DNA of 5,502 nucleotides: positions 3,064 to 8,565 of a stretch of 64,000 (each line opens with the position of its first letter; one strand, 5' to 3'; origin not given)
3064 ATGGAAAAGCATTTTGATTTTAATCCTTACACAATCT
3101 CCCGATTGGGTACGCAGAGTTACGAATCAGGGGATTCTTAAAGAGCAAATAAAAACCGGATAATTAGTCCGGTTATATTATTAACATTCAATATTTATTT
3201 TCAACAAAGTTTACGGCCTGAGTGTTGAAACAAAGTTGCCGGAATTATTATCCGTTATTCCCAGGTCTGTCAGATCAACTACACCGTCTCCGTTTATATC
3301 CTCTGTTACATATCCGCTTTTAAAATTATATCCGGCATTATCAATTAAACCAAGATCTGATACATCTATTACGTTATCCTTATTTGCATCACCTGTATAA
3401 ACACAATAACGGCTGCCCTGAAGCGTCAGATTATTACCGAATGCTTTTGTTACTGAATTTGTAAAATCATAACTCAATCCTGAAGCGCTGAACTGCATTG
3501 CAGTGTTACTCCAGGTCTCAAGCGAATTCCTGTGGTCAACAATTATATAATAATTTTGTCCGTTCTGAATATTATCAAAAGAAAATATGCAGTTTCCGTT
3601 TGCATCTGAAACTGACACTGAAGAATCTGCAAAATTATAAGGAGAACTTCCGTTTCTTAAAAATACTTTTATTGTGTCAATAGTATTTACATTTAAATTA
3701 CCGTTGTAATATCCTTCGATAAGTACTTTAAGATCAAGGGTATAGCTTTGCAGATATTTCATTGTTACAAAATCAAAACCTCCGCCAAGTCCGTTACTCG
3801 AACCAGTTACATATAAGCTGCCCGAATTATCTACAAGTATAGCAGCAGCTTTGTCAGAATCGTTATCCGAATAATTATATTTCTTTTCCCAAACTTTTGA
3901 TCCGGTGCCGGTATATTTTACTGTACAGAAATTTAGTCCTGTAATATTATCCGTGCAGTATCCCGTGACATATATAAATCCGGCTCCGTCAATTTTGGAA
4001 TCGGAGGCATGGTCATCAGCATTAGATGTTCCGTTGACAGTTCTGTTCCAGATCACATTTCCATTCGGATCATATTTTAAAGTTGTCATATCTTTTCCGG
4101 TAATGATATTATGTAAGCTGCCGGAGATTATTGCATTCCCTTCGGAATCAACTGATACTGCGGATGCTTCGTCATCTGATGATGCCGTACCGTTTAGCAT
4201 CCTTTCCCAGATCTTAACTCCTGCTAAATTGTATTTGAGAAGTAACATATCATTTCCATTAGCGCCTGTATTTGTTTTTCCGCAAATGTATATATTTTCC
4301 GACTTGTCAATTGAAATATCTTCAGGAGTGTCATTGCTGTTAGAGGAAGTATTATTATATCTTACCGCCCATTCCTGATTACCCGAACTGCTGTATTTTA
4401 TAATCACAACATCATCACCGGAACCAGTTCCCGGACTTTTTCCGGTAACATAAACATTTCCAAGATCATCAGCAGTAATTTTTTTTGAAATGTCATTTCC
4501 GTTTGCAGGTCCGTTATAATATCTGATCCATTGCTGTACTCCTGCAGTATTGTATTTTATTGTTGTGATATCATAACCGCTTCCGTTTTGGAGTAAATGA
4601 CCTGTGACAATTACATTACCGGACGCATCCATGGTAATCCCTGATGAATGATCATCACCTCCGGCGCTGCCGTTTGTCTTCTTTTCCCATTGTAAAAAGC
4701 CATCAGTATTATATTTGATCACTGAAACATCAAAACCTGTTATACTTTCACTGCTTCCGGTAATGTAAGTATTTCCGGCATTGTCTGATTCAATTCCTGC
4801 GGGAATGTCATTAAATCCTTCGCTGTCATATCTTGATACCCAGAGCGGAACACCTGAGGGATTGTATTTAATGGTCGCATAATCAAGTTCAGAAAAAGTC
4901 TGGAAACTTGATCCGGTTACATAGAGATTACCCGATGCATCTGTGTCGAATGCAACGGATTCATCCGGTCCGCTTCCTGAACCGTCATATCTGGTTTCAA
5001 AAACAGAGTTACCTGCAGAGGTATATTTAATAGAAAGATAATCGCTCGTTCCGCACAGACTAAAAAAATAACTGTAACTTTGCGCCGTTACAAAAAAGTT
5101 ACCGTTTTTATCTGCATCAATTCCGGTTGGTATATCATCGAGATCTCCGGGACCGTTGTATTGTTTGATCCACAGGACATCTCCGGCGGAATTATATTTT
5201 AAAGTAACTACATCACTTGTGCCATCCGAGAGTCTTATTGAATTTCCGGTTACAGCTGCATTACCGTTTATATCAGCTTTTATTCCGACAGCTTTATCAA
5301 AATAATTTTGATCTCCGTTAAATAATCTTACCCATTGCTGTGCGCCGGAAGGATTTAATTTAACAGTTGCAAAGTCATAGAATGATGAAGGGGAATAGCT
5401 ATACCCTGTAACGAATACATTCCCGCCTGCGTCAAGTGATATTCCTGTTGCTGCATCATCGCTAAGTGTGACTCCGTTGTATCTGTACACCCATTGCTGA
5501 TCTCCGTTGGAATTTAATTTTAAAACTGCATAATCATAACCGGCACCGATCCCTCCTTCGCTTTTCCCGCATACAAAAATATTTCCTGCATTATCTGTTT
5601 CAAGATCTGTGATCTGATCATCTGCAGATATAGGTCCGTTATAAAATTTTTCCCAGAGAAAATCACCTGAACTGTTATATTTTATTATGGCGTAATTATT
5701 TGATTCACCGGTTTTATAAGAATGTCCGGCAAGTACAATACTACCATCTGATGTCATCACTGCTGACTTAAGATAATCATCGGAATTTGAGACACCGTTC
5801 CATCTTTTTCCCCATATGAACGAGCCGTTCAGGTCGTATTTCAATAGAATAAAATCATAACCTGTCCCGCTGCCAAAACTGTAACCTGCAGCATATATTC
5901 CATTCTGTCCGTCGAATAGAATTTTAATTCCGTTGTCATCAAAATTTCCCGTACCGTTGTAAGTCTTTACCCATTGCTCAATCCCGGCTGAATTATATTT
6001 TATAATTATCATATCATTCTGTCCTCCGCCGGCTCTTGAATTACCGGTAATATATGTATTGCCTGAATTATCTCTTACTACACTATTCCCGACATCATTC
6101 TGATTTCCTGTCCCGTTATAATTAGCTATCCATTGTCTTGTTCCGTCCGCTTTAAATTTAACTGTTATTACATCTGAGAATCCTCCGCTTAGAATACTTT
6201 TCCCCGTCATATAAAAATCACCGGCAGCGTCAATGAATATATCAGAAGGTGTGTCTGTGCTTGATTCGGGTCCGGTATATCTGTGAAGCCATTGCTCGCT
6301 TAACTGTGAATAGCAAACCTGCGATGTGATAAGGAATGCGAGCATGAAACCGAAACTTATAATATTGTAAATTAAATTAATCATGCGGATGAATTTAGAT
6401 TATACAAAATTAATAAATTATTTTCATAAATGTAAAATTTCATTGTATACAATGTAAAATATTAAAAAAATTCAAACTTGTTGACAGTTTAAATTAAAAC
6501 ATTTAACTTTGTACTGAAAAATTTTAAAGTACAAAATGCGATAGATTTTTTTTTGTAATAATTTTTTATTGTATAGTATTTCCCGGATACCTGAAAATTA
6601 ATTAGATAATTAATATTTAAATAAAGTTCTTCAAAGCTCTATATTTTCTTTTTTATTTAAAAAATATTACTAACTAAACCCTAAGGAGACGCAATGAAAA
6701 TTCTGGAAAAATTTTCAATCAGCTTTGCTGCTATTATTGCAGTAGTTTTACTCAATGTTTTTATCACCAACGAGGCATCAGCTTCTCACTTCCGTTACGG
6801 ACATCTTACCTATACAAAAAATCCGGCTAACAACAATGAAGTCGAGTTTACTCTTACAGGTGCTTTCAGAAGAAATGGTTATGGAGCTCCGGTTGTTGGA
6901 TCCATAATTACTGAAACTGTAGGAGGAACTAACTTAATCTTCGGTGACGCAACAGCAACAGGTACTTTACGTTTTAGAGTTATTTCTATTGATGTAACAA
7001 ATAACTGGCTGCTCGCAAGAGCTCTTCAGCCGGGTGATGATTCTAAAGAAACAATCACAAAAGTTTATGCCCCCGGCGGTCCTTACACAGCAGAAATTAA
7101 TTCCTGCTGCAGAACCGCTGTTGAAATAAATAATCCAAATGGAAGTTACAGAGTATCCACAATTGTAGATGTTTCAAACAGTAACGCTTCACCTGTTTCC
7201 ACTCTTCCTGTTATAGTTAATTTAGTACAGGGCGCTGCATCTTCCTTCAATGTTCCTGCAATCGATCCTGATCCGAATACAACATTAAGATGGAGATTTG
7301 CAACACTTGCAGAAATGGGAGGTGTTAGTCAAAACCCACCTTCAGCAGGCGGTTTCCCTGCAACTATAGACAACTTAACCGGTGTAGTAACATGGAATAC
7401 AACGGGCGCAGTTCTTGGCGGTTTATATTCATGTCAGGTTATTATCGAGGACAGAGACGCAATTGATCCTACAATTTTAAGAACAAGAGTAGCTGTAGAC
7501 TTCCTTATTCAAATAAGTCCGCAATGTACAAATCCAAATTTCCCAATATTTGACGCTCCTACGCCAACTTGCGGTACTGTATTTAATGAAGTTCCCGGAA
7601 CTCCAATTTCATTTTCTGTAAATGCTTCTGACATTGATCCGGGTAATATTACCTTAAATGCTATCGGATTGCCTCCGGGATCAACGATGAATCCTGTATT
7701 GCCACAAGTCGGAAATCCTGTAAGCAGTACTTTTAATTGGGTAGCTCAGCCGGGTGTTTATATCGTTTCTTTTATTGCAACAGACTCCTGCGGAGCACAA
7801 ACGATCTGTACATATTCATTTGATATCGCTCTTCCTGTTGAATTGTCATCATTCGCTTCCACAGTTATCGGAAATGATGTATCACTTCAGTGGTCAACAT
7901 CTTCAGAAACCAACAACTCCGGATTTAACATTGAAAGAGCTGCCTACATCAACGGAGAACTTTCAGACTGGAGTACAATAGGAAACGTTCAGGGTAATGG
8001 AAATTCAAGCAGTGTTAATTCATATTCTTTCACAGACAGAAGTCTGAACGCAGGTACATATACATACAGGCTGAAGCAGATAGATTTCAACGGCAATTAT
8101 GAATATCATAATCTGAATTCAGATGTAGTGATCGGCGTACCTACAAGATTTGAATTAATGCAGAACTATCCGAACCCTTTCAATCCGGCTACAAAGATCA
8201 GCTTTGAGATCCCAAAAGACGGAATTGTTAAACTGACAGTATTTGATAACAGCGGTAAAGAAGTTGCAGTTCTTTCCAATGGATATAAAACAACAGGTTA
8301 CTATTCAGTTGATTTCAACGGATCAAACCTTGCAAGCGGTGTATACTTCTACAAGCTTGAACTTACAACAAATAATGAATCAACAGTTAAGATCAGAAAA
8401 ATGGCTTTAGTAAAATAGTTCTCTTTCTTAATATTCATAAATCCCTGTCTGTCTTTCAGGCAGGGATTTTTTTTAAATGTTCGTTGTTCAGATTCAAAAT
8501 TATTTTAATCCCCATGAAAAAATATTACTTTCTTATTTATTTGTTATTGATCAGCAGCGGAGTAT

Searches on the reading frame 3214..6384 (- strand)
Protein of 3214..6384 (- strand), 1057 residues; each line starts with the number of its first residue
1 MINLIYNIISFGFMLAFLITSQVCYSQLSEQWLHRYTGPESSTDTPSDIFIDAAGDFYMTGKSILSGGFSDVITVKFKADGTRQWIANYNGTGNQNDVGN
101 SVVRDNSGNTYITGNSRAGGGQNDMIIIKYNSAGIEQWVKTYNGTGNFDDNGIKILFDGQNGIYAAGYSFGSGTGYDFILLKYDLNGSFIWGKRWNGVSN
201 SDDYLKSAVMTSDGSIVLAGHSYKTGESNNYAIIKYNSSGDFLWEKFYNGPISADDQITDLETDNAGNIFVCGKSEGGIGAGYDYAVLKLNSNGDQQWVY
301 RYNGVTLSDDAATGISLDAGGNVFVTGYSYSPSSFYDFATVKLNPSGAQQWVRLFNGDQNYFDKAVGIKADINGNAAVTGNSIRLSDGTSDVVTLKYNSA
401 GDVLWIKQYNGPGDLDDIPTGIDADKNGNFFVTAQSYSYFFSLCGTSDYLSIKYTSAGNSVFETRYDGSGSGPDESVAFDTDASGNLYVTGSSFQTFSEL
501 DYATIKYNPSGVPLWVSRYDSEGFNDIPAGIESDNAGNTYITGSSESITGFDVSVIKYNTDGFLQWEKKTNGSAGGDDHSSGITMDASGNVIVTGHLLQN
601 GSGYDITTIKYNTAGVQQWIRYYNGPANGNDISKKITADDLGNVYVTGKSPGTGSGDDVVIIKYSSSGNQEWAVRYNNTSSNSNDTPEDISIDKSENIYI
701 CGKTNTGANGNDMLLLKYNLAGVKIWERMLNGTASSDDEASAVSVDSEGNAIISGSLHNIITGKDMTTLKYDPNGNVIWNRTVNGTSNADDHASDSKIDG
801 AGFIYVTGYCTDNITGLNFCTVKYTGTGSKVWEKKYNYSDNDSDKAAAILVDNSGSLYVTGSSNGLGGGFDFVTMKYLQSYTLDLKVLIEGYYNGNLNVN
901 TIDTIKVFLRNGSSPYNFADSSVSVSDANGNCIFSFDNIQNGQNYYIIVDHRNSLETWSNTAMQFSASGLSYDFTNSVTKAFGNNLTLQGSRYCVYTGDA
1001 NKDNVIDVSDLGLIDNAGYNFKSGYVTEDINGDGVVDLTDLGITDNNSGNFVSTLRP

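Call 13: search_protein_families(library=pfam, proteins=[window:3214-6384:-], max_evalue=0.01)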
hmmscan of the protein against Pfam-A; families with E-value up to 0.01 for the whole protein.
window:3214-6384:- (1057 aa): 2 families
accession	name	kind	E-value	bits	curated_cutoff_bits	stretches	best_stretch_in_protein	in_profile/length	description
PF06739.17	SBBP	-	2.9e-35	120.4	20.5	4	618-650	1-32/38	Beta-propeller repeat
PF17164.10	DUF5122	-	1.8e-07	31.7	27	1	212-241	2-31/36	Domain of unknown function (DUF5122) beta-propeller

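Call 14: find_encoding_contigs(protein=window:3214-6384:-, flank=10000, max_places=10)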
Protein window:3214-6384:- (1057 aa): no gene with exactly this product is on record in the collection.

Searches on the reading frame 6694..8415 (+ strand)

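Call 62: search_protein_families(library=pfam, proteins=[window:6694-8415:+], max_evalue=0.00001)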
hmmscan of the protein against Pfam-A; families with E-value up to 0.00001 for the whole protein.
window:6694-8415:+ (574 aa): 2 families
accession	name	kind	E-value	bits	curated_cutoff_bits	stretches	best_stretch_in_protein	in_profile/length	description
PF24907.1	SIBA-E_N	-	1.1e-08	35.6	28.1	1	34-160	1-118/119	Integrin beta-like protein A-E, N-terminal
PF18962.6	Por_Secre_tail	-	8.6e-08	32.8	27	1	492-563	2-70/75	Secretion system C-terminal sorting domain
